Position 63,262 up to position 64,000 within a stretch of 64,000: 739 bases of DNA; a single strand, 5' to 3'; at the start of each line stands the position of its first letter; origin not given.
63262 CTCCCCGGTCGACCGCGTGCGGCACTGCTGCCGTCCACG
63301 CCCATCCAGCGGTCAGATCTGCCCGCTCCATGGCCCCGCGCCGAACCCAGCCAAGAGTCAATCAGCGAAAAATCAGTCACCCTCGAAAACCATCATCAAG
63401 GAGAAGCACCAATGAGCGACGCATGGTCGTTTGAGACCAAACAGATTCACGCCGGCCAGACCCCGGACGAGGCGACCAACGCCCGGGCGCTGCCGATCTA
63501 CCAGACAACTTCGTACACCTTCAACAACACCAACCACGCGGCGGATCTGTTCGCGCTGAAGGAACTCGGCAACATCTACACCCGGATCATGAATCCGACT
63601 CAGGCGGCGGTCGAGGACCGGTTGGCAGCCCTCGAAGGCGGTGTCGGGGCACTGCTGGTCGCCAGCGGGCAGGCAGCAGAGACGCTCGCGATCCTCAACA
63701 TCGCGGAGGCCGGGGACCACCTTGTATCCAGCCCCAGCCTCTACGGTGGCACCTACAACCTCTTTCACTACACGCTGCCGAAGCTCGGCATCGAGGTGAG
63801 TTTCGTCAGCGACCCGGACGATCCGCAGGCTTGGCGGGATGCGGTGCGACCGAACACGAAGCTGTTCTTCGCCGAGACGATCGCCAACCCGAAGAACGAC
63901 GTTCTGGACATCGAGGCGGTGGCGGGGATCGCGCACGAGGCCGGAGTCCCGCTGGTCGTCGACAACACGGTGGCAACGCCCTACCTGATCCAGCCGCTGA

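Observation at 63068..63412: SAM-IV riboswitch followed by a poly-Cys mini-ORF far upstream of metY: a possible two-signal (SAM plus Cys/Met) leader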

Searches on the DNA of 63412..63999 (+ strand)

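Call 7: search_rna_families(sources=[L001, L002, L003, L004, L005, L006, L007, L008, L009, L010, L011, L012, L013, L014, L015, L016, L017, L018, L019, L020], threshold=gathering)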
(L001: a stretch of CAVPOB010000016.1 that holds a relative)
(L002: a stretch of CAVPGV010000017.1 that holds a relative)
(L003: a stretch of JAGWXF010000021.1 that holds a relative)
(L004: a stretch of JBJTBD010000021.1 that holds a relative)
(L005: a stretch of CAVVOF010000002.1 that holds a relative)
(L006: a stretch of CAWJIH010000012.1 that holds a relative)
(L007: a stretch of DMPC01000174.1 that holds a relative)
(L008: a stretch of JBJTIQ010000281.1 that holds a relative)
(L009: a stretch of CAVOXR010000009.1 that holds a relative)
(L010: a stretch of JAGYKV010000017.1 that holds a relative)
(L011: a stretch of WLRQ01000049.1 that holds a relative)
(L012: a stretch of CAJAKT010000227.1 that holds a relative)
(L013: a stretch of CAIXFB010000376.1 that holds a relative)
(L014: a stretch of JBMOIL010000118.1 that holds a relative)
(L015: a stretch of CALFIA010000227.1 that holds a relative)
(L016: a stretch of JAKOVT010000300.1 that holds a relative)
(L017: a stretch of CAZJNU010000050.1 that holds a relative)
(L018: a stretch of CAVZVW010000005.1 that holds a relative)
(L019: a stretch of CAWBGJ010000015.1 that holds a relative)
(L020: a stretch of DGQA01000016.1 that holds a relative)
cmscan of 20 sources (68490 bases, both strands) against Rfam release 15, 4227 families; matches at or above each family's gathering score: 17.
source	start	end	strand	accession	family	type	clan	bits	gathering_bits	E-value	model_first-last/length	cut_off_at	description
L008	1248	1354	+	RF00634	SAM-IV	Cis-reg; riboswitch;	CL00012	116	38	9.9e-21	1-116/116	no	SAM (S-adenosyl methionine) riboswitch aptamer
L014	1232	1338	+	RF00634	SAM-IV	Cis-reg; riboswitch;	CL00012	113.9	38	2.9e-20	1-116/116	no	SAM (S-adenosyl methionine) riboswitch aptamer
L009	1265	1385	+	RF00634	SAM-IV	Cis-reg; riboswitch;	CL00012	105.7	38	2.1e-18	1-116/116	no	SAM (S-adenosyl methionine) riboswitch aptamer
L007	1146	1252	+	RF00634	SAM-IV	Cis-reg; riboswitch;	CL00012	104.6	38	3.7e-18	1-116/116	no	SAM (S-adenosyl methionine) riboswitch aptamer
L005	1169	1272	+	RF00634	SAM-IV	Cis-reg; riboswitch;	CL00012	103.5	38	6.7e-18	1-116/116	no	SAM (S-adenosyl methionine) riboswitch aptamer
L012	1172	1278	+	RF00634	SAM-IV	Cis-reg; riboswitch;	CL00012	103.4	38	6.8e-18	1-116/116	no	SAM (S-adenosyl methionine) riboswitch aptamer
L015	1318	1423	+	RF00634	SAM-IV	Cis-reg; riboswitch;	CL00012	100.3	38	3.5e-17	1-116/116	no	SAM (S-adenosyl methionine) riboswitch aptamer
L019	1267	1387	+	RF00634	SAM-IV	Cis-reg; riboswitch;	CL00012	100.3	38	3.5e-17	1-116/116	no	SAM (S-adenosyl methionine) riboswitch aptamer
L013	1348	1459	+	RF00634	SAM-IV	Cis-reg; riboswitch;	CL00012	100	38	4.1e-17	1-116/116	no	SAM (S-adenosyl methionine) riboswitch aptamer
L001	1174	1278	+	RF00634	SAM-IV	Cis-reg; riboswitch;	CL00012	99.8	38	4.6e-17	1-116/116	no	SAM (S-adenosyl methionine) riboswitch aptamer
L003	1026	1129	+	RF00634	SAM-IV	Cis-reg; riboswitch;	CL00012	99.6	38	5.1e-17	1-116/116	no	SAM (S-adenosyl methionine) riboswitch aptamer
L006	1290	1403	+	RF00634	SAM-IV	Cis-reg; riboswitch;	CL00012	99.2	38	6.1e-17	1-116/116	no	SAM (S-adenosyl methionine) riboswitch aptamer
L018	1060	1174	+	RF00634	SAM-IV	Cis-reg; riboswitch;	CL00012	97.7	38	1.3e-16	1-116/116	no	SAM (S-adenosyl methionine) riboswitch aptamer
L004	1279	1382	+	RF00634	SAM-IV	Cis-reg; riboswitch;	CL00012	95.7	38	3.8e-16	1-116/116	no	SAM (S-adenosyl methionine) riboswitch aptamer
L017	1306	1422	+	RF00634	SAM-IV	Cis-reg; riboswitch;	CL00012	92.4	38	2.1e-15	1-116/116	no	SAM (S-adenosyl methionine) riboswitch aptamer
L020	1219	1326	+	RF00634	SAM-IV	Cis-reg; riboswitch;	CL00012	91.2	38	4e-15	1-116/116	no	SAM (S-adenosyl methionine) riboswitch aptamer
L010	1185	1293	+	RF00634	SAM-IV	Cis-reg; riboswitch;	CL00012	87.1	38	3.3e-14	1-116/116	no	SAM (S-adenosyl methionine) riboswitch aptamer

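Call 8: search_rna_families(sources=[L021, L022, L023, L024, L025, L026, L027, L028, L029, L030, L031, L032, L033, L034, L035, L036, L037, L038, L039, L040], threshold=gathering)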
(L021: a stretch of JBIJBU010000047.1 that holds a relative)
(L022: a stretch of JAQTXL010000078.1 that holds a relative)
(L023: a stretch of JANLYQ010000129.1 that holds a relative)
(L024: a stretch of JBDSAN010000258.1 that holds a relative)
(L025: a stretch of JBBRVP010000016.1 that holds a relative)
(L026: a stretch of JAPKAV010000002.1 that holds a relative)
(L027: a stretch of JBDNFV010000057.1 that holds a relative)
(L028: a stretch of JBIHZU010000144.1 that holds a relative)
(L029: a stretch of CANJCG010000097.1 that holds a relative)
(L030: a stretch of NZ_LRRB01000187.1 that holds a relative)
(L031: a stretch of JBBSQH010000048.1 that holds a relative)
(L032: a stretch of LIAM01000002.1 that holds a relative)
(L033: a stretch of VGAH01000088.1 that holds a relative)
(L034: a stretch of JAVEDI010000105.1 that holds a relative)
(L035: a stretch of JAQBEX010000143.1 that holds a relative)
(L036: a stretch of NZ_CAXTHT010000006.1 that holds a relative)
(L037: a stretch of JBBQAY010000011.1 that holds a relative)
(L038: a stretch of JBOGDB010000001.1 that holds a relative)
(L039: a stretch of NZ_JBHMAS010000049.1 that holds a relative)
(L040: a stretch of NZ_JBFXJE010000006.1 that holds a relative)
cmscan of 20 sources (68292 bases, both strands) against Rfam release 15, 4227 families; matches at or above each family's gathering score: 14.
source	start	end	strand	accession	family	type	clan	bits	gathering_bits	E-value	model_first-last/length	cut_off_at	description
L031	1349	1461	+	RF00634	SAM-IV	Cis-reg; riboswitch;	CL00012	115.2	38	1.5e-20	1-116/116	no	SAM (S-adenosyl methionine) riboswitch aptamer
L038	1241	1359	+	RF00634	SAM-IV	Cis-reg; riboswitch;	CL00012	114.2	38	2.5e-20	1-116/116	no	SAM (S-adenosyl methionine) riboswitch aptamer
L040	1270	1389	+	RF00634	SAM-IV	Cis-reg; riboswitch;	CL00012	110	38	2.2e-19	1-116/116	no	SAM (S-adenosyl methionine) riboswitch aptamer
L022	1240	1345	+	RF00634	SAM-IV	Cis-reg; riboswitch;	CL00012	106.5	38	1.4e-18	1-116/116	no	SAM (S-adenosyl methionine) riboswitch aptamer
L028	1316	1422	+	RF00634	SAM-IV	Cis-reg; riboswitch;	CL00012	106.1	38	1.8e-18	1-116/116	no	SAM (S-adenosyl methionine) riboswitch aptamer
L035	1267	1385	+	RF00634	SAM-IV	Cis-reg; riboswitch;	CL00012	105.6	38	2.2e-18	1-116/116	no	SAM (S-adenosyl methionine) riboswitch aptamer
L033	22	133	+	RF00634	SAM-IV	Cis-reg; riboswitch;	CL00012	105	38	3e-18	1-116/116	no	SAM (S-adenosyl methionine) riboswitch aptamer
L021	1318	1423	+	RF00634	SAM-IV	Cis-reg; riboswitch;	CL00012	100.9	38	2.6e-17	1-116/116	no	SAM (S-adenosyl methionine) riboswitch aptamer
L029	1318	1428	+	RF00634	SAM-IV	Cis-reg; riboswitch;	CL00012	99.8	38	4.5e-17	1-116/116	no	SAM (S-adenosyl methionine) riboswitch aptamer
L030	1211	1339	+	RF00634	SAM-IV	Cis-reg; riboswitch;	CL00012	98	38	1.1e-16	1-116/116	no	SAM (S-adenosyl methionine) riboswitch aptamer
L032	1317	1421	+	RF00634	SAM-IV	Cis-reg; riboswitch;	CL00012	91.2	38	4e-15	1-116/116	no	SAM (S-adenosyl methionine) riboswitch aptamer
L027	1229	1336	+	RF00634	SAM-IV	Cis-reg; riboswitch;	CL00012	91.1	38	4.1e-15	1-116/116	no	SAM (S-adenosyl methionine) riboswitch aptamer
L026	1213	1320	+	RF00634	SAM-IV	Cis-reg; riboswitch;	CL00012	89.9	38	8e-15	1-116/116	no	SAM (S-adenosyl methionine) riboswitch aptamer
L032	743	823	+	RF00005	tRNA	Gene; tRNA;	CL00001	58.5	29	4.8e-10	1-71/71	no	tRNA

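Call 69: search_rna_families(sources=[L041, L042, L043, L044, L045, L046, L047, L048, L049, L050, L051, L052, L053, L054, L055, L056, L057, L058, L059, L060], threshold=gathering)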
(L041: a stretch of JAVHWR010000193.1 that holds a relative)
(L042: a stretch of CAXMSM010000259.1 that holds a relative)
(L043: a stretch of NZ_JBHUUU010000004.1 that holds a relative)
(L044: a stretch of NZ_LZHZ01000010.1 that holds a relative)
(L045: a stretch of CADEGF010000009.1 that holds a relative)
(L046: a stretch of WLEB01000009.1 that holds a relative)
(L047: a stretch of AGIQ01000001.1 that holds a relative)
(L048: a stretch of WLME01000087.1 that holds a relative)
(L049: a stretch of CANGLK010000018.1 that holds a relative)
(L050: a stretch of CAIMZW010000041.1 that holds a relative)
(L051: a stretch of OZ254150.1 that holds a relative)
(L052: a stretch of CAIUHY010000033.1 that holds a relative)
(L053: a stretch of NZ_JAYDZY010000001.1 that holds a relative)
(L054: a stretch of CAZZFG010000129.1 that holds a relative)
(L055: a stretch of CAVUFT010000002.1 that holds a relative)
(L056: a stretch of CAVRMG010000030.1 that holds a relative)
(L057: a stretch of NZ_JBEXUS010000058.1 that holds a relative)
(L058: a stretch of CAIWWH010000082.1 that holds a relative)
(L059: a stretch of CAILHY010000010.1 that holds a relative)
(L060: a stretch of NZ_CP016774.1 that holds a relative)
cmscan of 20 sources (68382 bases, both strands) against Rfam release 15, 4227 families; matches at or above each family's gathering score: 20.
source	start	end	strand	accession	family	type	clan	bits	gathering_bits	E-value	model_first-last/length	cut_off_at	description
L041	1310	1429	+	RF00634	SAM-IV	Cis-reg; riboswitch;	CL00012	114.6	38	2e-20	1-116/116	no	SAM (S-adenosyl methionine) riboswitch aptamer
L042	1207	1326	+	RF00634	SAM-IV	Cis-reg; riboswitch;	CL00012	112.5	38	6.1e-20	1-116/116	no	SAM (S-adenosyl methionine) riboswitch aptamer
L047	1308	1426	+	RF00634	SAM-IV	Cis-reg; riboswitch;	CL00012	111.8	38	8.9e-20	1-116/116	no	SAM (S-adenosyl methionine) riboswitch aptamer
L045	1291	1426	+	RF00634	SAM-IV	Cis-reg; riboswitch;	CL00012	111.2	38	1.2e-19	1-116/116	no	SAM (S-adenosyl methionine) riboswitch aptamer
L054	130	243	+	RF00634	SAM-IV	Cis-reg; riboswitch;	CL00012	110.6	38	1.6e-19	1-116/116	no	SAM (S-adenosyl methionine) riboswitch aptamer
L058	1304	1417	+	RF00634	SAM-IV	Cis-reg; riboswitch;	CL00012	109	38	3.9e-19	1-116/116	no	SAM (S-adenosyl methionine) riboswitch aptamer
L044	1235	1353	+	RF00634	SAM-IV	Cis-reg; riboswitch;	CL00012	108.8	38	4.2e-19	1-116/116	no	SAM (S-adenosyl methionine) riboswitch aptamer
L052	1335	1448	+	RF00634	SAM-IV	Cis-reg; riboswitch;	CL00012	105.9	38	1.9e-18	1-116/116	no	SAM (S-adenosyl methionine) riboswitch aptamer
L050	1328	1441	+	RF00634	SAM-IV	Cis-reg; riboswitch;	CL00012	105.5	38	2.3e-18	1-116/116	no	SAM (S-adenosyl methionine) riboswitch aptamer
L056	1234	1357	+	RF00634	SAM-IV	Cis-reg; riboswitch;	CL00012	103.8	38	5.7e-18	1-116/116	no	SAM (S-adenosyl methionine) riboswitch aptamer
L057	1250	1360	+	RF00634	SAM-IV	Cis-reg; riboswitch;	CL00012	100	38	4e-17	1-116/116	no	SAM (S-adenosyl methionine) riboswitch aptamer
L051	1338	1442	+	RF00634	SAM-IV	Cis-reg; riboswitch;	CL00012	92.1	38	2.5e-15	1-116/116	no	SAM (S-adenosyl methionine) riboswitch aptamer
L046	1307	1411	+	RF00634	SAM-IV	Cis-reg; riboswitch;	CL00012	88.3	38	1.8e-14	1-116/116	no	SAM (S-adenosyl methionine) riboswitch aptamer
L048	1338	1441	+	RF00634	SAM-IV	Cis-reg; riboswitch;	CL00012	88.3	38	1.8e-14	1-116/116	no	SAM (S-adenosyl methionine) riboswitch aptamer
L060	1380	1489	+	RF00634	SAM-IV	Cis-reg; riboswitch;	CL00012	80.2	38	1.2e-12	1-116/116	no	SAM (S-adenosyl methionine) riboswitch aptamer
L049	52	130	+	RF00005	tRNA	Gene; tRNA;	CL00001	59.4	29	2.7e-10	1-71/71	no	tRNA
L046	584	664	+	RF00005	tRNA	Gene; tRNA;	CL00001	58.5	29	4.8e-10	1-71/71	no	tRNA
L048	811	889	+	RF00005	tRNA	Gene; tRNA;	CL00001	58.4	29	5.1e-10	1-71/71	no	tRNA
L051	833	911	+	RF00005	tRNA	Gene; tRNA;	CL00001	58.4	29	5.1e-10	1-71/71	no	tRNA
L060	851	929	+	RF00005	tRNA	Gene; tRNA;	CL00001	58.4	29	5.1e-10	1-71/71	no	tRNA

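Call 70: search_rna_families(sources=[L061, L062, L063, L064, L065, L066, L067, L068, L069, L070, L071, L072, L073, L074, L075, L076, L077, L078, L079, L080], threshold=gathering)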
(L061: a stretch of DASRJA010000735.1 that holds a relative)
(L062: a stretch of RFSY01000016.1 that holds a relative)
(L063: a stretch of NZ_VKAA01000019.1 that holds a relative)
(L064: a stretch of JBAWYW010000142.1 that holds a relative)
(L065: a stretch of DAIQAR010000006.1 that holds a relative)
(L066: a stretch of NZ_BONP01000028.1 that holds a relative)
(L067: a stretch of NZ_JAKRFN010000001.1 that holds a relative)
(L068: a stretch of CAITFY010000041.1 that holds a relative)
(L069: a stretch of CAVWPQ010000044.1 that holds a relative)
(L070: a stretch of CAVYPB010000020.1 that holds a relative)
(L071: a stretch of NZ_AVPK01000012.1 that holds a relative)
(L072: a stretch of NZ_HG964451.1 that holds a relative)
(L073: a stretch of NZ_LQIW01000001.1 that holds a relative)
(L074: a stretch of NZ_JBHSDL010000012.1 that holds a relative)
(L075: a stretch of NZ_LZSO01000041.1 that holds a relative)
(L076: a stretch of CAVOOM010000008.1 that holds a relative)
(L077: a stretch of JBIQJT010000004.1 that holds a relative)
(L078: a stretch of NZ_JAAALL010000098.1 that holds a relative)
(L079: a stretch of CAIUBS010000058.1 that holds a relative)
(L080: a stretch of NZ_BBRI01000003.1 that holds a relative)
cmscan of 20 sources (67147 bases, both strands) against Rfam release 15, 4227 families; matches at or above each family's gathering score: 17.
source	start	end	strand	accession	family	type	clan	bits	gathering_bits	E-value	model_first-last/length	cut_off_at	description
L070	1212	1330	+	RF00634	SAM-IV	Cis-reg; riboswitch;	CL00012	114.9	38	1.7e-20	1-116/116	no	SAM (S-adenosyl methionine) riboswitch aptamer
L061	1311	1429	+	RF00634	SAM-IV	Cis-reg; riboswitch;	CL00012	114.5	38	2.2e-20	1-116/116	no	SAM (S-adenosyl methionine) riboswitch aptamer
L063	1302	1421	+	RF00634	SAM-IV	Cis-reg; riboswitch;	CL00012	113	38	4.7e-20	1-116/116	no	SAM (S-adenosyl methionine) riboswitch aptamer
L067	1309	1428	+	RF00634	SAM-IV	Cis-reg; riboswitch;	CL00012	112.8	38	5e-20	1-116/116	no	SAM (S-adenosyl methionine) riboswitch aptamer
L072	1312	1431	+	RF00634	SAM-IV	Cis-reg; riboswitch;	CL00012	111.5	38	1e-19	1-116/116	no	SAM (S-adenosyl methionine) riboswitch aptamer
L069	286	421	+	RF00634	SAM-IV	Cis-reg; riboswitch;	CL00012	109.9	38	2.3e-19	1-116/116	no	SAM (S-adenosyl methionine) riboswitch aptamer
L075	1202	1321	+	RF00634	SAM-IV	Cis-reg; riboswitch;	CL00012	109.7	38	2.6e-19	1-116/116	no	SAM (S-adenosyl methionine) riboswitch aptamer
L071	1339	1453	+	RF00634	SAM-IV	Cis-reg; riboswitch;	CL00012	109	38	3.7e-19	1-116/116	no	SAM (S-adenosyl methionine) riboswitch aptamer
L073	1308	1430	+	RF00634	SAM-IV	Cis-reg; riboswitch;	CL00012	108.1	38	5.9e-19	1-116/116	no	SAM (S-adenosyl methionine) riboswitch aptamer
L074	1296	1406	+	RF00634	SAM-IV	Cis-reg; riboswitch;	CL00012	106.7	38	1.2e-18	1-116/116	no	SAM (S-adenosyl methionine) riboswitch aptamer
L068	1303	1416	+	RF00634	SAM-IV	Cis-reg; riboswitch;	CL00012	106.3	38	1.5e-18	1-116/116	no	SAM (S-adenosyl methionine) riboswitch aptamer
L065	1335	1448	+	RF00634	SAM-IV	Cis-reg; riboswitch;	CL00012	105.1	38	2.9e-18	1-116/116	no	SAM (S-adenosyl methionine) riboswitch aptamer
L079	1323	1437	+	RF00634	SAM-IV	Cis-reg; riboswitch;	CL00012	103.1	38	8.1e-18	1-116/116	no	SAM (S-adenosyl methionine) riboswitch aptamer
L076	1174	1307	+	RF00634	SAM-IV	Cis-reg; riboswitch;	CL00012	92.7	38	1.8e-15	1-116/116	no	SAM (S-adenosyl methionine) riboswitch aptamer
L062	1384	1488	+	RF00634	SAM-IV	Cis-reg; riboswitch;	CL00012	77.4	38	5.2e-12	1-116/116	no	SAM (S-adenosyl methionine) riboswitch aptamer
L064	1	86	+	RF00634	SAM-IV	Cis-reg; riboswitch;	CL00012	64.8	38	3.6e-09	29-116/116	5'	SAM (S-adenosyl methionine) riboswitch aptamer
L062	872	950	+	RF00005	tRNA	Gene; tRNA;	CL00001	58.4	29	5e-10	1-71/71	no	tRNA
